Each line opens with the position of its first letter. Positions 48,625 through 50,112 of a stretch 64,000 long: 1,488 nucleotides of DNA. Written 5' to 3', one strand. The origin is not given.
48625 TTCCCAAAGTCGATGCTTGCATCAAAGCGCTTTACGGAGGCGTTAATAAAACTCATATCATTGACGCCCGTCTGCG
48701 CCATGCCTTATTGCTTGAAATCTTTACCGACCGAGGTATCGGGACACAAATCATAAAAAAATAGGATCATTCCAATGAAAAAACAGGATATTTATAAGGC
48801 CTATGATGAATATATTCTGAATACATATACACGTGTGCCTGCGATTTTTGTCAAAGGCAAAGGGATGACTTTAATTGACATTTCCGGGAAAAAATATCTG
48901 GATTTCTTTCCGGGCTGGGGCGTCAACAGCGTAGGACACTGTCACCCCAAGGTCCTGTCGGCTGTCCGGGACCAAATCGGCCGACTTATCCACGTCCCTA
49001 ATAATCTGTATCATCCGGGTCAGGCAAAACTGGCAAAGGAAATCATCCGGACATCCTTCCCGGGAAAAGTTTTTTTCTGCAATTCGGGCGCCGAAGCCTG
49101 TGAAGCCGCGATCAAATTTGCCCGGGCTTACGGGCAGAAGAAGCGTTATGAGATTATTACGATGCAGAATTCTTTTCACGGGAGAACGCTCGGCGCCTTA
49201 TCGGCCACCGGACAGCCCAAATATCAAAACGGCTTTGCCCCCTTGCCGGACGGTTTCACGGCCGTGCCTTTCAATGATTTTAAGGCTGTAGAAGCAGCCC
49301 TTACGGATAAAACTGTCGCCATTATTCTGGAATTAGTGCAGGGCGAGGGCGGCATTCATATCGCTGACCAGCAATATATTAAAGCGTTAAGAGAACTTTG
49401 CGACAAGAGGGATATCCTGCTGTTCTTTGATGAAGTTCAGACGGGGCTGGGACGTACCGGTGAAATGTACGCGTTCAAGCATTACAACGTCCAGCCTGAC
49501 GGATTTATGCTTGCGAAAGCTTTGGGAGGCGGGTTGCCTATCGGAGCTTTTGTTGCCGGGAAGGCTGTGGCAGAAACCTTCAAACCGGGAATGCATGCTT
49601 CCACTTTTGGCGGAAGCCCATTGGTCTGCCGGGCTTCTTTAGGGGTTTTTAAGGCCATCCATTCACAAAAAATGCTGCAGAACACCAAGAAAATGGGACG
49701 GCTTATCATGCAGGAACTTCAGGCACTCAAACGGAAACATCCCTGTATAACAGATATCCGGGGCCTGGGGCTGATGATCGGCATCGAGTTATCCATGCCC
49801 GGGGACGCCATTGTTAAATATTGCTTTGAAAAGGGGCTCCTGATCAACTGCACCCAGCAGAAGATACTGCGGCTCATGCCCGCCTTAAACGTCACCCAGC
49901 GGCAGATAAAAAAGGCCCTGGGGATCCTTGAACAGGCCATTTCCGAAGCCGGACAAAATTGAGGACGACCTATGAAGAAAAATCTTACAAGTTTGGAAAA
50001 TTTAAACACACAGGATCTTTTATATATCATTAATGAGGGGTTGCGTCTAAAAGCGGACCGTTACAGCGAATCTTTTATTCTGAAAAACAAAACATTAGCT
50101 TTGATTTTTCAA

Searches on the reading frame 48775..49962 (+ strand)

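Call 20: search_protein_families(library=pfam, proteins=[window:48775-49962:+], max_evalue=0.00001)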
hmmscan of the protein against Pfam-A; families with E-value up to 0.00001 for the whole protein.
window:48775-49962:+ (395 aa): 1 family
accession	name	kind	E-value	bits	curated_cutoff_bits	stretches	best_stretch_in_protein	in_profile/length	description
PF00202.27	Aminotran_3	-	5.7e-113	378.1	30.5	1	18-389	6-403/403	Aminotransferase class-III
